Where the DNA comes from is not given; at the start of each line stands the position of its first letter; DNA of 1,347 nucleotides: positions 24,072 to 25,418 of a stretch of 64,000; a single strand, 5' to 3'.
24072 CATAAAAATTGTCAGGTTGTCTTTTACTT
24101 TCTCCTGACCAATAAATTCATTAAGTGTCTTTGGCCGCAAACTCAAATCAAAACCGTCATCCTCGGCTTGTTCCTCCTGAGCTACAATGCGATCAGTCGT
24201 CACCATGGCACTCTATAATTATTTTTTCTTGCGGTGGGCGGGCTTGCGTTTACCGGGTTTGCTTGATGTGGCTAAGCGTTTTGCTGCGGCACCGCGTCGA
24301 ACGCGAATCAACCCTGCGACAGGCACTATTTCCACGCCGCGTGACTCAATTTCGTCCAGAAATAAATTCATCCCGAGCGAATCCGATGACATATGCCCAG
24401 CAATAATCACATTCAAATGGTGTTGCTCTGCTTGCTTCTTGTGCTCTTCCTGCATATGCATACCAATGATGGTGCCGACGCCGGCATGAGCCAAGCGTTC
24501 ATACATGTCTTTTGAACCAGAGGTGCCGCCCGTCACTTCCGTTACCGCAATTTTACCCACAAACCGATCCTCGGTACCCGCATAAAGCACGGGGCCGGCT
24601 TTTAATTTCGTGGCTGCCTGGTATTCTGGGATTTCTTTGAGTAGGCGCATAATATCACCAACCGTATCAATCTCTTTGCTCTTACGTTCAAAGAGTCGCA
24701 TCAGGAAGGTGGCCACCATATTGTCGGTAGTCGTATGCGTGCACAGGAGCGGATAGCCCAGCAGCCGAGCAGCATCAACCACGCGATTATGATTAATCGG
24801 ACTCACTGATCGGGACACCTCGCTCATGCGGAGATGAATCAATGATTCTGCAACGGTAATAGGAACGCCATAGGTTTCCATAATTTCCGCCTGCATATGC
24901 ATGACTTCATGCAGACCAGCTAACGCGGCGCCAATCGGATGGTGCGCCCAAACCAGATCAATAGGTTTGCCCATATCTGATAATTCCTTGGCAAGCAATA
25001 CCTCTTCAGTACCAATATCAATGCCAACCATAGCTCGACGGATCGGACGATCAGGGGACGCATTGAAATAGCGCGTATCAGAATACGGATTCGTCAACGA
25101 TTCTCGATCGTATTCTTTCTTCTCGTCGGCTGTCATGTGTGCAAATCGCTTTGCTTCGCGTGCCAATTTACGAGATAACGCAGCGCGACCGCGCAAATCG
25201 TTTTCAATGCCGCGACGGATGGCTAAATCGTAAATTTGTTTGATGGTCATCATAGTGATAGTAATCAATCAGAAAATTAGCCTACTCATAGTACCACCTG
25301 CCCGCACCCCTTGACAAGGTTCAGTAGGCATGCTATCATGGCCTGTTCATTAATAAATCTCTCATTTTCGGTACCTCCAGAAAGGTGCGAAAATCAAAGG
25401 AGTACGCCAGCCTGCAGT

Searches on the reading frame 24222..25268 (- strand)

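Call 66: search_protein_families(library=pfam, proteins=[window:24222-25268:-], max_evalue=0.01)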
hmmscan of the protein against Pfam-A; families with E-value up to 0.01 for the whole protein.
window:24222-25268:- (349 aa): 1 family
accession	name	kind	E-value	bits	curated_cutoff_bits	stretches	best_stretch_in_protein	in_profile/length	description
PF01784.24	DUF34_NIF3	-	3.7e-06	27.2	23.4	1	203-309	132-237/256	Duf34/NIF3 (NGG1p interacting factor 3)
